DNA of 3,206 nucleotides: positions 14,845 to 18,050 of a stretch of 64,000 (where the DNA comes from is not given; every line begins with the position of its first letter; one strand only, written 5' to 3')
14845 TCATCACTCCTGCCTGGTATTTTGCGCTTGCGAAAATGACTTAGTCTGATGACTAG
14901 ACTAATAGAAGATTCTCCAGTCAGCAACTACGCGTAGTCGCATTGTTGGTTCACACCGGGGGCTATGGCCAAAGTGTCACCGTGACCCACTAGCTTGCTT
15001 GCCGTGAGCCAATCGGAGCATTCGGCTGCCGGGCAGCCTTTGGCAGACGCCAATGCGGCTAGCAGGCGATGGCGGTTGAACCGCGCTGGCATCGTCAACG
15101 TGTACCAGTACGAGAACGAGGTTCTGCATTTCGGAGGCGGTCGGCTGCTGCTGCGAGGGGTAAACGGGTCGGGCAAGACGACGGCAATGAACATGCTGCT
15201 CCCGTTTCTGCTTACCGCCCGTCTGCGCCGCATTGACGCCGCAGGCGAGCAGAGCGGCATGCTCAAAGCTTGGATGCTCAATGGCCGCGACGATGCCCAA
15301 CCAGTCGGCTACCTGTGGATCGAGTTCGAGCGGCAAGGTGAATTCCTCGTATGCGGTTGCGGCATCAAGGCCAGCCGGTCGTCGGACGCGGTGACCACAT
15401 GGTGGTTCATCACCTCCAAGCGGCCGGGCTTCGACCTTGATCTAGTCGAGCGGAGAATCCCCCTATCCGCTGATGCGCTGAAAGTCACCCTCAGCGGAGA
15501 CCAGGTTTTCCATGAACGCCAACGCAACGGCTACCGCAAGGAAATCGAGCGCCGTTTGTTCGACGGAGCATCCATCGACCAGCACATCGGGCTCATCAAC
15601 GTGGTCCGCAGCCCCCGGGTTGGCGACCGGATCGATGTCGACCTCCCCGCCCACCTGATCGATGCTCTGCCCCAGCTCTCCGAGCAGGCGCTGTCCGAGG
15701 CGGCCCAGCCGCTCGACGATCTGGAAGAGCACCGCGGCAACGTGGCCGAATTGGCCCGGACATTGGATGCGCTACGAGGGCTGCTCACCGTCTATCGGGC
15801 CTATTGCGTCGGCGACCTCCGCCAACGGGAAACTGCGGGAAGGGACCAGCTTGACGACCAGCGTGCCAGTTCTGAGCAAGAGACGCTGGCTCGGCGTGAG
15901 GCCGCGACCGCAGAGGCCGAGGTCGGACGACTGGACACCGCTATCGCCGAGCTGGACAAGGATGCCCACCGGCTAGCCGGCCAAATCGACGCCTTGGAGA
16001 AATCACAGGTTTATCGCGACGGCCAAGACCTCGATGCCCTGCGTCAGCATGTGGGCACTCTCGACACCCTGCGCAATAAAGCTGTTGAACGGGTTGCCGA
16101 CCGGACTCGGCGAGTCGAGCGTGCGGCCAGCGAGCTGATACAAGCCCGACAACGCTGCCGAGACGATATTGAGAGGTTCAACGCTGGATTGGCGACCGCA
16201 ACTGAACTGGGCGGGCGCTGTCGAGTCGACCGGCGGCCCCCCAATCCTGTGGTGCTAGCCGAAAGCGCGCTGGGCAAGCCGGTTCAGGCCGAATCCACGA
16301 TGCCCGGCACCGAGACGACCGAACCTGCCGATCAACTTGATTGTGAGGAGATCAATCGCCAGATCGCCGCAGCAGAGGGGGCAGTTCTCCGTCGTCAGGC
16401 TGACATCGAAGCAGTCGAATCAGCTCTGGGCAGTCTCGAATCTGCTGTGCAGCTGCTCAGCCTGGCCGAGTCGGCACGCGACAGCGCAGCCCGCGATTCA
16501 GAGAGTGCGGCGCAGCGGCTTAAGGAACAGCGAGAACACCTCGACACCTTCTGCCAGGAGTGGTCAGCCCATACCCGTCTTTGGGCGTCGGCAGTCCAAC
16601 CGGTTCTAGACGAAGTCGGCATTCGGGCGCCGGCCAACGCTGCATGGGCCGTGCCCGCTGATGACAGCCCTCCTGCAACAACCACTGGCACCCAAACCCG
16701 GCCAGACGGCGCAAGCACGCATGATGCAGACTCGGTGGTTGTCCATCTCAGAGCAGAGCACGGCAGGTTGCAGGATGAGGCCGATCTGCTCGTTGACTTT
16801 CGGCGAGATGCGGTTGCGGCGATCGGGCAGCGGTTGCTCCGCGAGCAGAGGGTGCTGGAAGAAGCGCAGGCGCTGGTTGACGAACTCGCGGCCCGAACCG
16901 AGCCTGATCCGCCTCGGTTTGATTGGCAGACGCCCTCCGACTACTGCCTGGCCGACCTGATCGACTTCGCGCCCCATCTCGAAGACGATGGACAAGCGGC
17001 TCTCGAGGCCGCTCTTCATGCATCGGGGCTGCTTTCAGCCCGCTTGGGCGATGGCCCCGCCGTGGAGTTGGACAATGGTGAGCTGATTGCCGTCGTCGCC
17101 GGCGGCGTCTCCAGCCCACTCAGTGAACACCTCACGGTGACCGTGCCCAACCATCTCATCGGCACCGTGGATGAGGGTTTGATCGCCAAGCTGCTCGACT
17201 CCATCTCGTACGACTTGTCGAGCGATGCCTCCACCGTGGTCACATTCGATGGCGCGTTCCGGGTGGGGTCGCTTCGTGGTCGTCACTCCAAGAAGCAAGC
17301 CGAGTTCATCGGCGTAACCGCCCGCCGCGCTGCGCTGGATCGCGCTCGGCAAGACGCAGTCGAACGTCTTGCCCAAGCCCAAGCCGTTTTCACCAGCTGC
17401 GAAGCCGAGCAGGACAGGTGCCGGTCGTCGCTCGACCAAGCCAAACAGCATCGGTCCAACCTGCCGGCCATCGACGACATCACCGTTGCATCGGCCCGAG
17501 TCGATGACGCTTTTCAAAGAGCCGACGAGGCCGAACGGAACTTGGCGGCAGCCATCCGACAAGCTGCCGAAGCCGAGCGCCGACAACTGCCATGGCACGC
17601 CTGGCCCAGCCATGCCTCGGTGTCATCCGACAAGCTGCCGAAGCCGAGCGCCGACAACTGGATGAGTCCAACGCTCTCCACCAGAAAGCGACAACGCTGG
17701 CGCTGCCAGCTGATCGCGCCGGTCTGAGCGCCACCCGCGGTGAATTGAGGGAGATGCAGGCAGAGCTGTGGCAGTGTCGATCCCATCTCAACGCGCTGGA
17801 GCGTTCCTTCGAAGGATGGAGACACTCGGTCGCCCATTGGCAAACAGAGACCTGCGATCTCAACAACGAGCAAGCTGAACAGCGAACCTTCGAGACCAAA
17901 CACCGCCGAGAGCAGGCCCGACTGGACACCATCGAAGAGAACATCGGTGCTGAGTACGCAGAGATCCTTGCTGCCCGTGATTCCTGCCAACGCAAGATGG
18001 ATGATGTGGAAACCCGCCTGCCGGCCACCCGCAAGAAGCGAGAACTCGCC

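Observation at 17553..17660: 71-bp insertion bounded by a perfect 37-bp direct repeat splits the SMC-like ATPase; removing it restores one 1451-codon ORF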

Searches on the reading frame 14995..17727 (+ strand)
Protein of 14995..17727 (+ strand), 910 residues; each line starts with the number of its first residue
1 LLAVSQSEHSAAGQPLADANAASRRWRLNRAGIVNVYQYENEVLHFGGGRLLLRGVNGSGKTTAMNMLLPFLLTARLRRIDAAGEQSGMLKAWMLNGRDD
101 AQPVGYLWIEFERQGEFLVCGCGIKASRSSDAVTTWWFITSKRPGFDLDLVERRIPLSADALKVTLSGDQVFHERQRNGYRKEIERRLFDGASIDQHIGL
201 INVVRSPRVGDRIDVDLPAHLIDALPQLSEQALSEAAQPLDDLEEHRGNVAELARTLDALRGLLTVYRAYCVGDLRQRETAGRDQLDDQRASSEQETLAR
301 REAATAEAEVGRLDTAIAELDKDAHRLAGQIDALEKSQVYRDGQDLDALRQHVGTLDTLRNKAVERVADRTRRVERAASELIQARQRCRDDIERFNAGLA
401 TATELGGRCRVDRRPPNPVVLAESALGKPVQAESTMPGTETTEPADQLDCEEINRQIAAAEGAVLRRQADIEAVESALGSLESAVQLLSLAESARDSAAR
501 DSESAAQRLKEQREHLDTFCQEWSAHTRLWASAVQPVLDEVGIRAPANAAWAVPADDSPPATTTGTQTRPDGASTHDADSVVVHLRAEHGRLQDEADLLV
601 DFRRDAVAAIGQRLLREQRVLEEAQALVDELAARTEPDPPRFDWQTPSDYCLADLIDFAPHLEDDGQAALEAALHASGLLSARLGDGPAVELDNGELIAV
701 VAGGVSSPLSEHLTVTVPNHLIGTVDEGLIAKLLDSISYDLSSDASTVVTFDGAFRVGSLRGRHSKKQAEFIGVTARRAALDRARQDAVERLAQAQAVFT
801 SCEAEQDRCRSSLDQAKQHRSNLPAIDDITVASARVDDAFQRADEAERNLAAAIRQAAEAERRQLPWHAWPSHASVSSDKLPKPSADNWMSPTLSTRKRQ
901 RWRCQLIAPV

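Call 6: search_protein_families(library=ncbifam, proteins=[window:14995-17727:+], max_evalue=0.001)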
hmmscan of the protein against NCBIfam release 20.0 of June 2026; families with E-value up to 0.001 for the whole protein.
window:14995-17727:+ (910 aa): 2 families
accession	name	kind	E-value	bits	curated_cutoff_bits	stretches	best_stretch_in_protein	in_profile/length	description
TIGR02680.1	TIGR02680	hypoth_equivalog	9.6e-100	335.1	462.85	1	25-862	1-824/1356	TIGR02680 family protein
NF003034.1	PRK03918.1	equivalog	0.00084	17.4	700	0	230-414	265-443/878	DNA double-strand break repair ATPase Rad50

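Call 7: search_protein_families(library=padloc, proteins=[window:14995-17727:+], max_evalue=0.001)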
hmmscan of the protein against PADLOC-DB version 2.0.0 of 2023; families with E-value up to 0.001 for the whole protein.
window:14995-17727:+ (910 aa): 8 families
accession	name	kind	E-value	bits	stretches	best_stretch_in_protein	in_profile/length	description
PDLC00553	JetC2|JetC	-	6.6e-155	516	1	19-863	8-825/1361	DUF3584 domain; MukB-like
PDLC00551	JetC2|JetC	-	1.3e-74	249.9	2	23-400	3-395/1365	DUF3584 domain; MukB-like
PDLC00554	JetC2|JetC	-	2.6e-59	199.4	1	22-394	4-387/390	DUF3584 domain; MukB-like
PDLC00550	JetC2|JetC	-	7.6e-50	167.7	2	24-383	3-373/1355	DUF3584 domain; MukB-like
PDLC00552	JetC2|JetC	-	4.5e-48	161.8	2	25-393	3-393/1365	DUF3584 domain; MukB-like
PDLC00549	JetC2|JetC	-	4.1e-47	158.7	1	9-864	11-873/1404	DUF3584 domain; MukB-like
PDLC00519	JetC1|JetC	-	2.2e-08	30.8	0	28-188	4-177/1097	DUF3584 domain; MukB-like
PDLC04135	mad3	-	6e-06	24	1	29-78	3-51/374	mads_3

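Call 34: find_encoding_contigs(protein=window:15076-17724:+, flank=10000, max_places=10)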
Protein seq(883 aa) (883 aa): no gene with exactly this product is on record in the collection.

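Call 37: find_encoding_contigs(protein=window:15004-17724:+, flank=10000, max_places=10)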
Protein seq(907 aa) (907 aa): no gene with exactly this product is on record in the collection.

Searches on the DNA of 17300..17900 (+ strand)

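Call 44: search_rna_families(source=window, start=17300, end=17900, threshold=evalue, max_evalue=10)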
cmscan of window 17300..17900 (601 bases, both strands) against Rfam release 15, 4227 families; matches with E-value up to 10: 2.
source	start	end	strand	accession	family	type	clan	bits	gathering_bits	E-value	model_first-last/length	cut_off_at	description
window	17685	17784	-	RF03023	rpfG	Gene; sRNA;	-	15.6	75.9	0.87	1-85/85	no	rpfG RNA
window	17570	17620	+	RF02202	UCA1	Gene; lncRNA;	-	10.9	80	5.7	1-75/75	no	Urothelial cancer associated 1 conserved region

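Call 50: search_dna_similar(query=window:17590-17623:+, collection=phages, mode=distant, max_evalue=10, max_rows=10)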
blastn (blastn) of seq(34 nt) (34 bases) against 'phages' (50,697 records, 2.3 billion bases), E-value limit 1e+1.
Records with a match: 21; places in all: 21; records where one place covers at least 80% of the query: 2.
Best place of each record, by identity: 95-99% 2; 90-95% 2; 80-90% 17.
By first word of the organism name: Mycobacterium 19; Pseudomonas 2.
By host as written in the record: Mycobacterium smegmatis mc2 155 10; Mycobacterium smegmatis mc#155 7; Pseudomonas aeruginosa 2; Mycobacterium smegmatis ATCC 607 2.
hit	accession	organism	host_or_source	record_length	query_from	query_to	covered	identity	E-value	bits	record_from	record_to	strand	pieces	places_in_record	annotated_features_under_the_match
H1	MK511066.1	Pseudomonas phage vB_Pae_BR319a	Pseudomonas aeruginosa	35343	1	33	97%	81.8%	4e+0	32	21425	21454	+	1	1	tail length tape-measure protein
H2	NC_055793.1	Pseudomonas phage vB_Pae_BR319a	Pseudomonas aeruginosa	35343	1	33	97%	81.8%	4e+0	32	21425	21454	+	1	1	tail length tape measure protein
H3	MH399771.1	Mycobacterium phage ByChance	Mycobacterium smegmatis mc2 155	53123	1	27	79%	85.2%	4e+0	32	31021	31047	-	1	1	39: hypothetical protein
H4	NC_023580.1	Mycobacterium phage Saal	Mycobacterium smegmatis mc2 155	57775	1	27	79%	85.2%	4e+0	32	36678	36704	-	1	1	none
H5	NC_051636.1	Mycobacterium phage BobaPhett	Mycobacterium smegmatis mc2 155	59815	1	27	79%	85.2%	4e+0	32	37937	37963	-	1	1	51: hypothetical protein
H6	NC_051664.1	Mycobacterium phage Gorge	Mycobacterium smegmatis ATCC 607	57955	1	27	79%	85.2%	4e+0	32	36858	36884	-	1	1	53: hypothetical protein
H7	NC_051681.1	Mycobacterium phage Mattes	Mycobacterium smegmatis mc2 155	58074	1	27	79%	85.2%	4e+0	32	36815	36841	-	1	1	none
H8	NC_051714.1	Mycobacterium phage SwagPigglett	Mycobacterium smegmatis mc#155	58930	1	27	79%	85.2%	4e+0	32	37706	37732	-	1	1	none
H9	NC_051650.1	Mycobacterium phage DRBy19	Mycobacterium smegmatis mc#155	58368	1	27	79%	85.2%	4e+0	32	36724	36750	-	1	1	51: hypothetical protein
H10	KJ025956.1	Mycobacterium phage Saal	Mycobacterium smegmatis mc2 155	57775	1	27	79%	85.2%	4e+0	32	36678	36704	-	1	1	none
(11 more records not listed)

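Call 51: search_dna_similar(query=window:17590-17623:+, collection=plasmids, mode=distant, max_evalue=10, max_rows=10)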
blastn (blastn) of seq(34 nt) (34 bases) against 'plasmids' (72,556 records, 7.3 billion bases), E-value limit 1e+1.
Records with a match: 18; places in all: 18; records where one place covers at least 80% of the query: 1.
Best place of each record, by identity: >=99% 3; 95-99% 2; 90-95% 11; 80-90% 2.
By first word of the organism name: Synechocystis 5; Ensifer 5; Xanthomonas 2; Allorhizobium 1; Cupriavidus 1; Streptomyces 1; Pseudomonas 1; Pantoea 1; Paracoccus 1.
By predicted mobility (MOB-suite, as given by PLSDB): non-mobilizable 14; conjugative 2; mobilizable 2.
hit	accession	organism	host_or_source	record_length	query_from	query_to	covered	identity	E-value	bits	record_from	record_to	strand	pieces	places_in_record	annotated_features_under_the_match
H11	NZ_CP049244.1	Allorhizobium pseudoryzae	cell culture,soil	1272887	5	32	82%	89.3%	3e+0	35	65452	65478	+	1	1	none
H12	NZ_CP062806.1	Cupriavidus basilensis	Cell culture,Sediment of a freshwater ...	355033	2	27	76%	92.3%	9e-1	36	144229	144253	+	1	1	MFS transporter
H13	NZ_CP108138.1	Streptomyces sp. NBC_00184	-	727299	9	34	76%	88.5%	3e+0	35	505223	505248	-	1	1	serine/threonine-protein kinase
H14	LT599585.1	Pseudomonas veronii 1YdBTEX2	-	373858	2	23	65%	95.5%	9e-1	37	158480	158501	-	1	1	fabI1: Enoyl-[acyl-carrier-protein] reductase [NADH] 1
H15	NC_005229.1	Synechocystis sp. PCC 6803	-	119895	1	23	68%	91.3%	3e+0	34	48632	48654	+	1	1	glycosyltransferase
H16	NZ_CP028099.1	Synechocystis sp. IPPAS B-1465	axenic culture,Synechocystis sp. GT-L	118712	1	23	68%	91.3%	3e+0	34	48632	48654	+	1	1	glycosyltransferase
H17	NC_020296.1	Synechocystis sp. PCC 6803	-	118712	1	23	68%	91.3%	3e+0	34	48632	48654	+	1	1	glycosyltransferase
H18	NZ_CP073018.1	Synechocystis sp. PCC 6803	cell culture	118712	1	23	68%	91.3%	3e+0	34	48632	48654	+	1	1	glycosyltransferase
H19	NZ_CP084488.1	Ensifer adhaerens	cellculture,soil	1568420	5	27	68%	91.3%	3e+0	34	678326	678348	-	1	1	none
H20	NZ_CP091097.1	Pantoea agglomerans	whole organism,Perithecium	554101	6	28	68%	91.3%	3e+0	34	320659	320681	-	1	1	TIGR04028 family ABC transporter substrate-binding protein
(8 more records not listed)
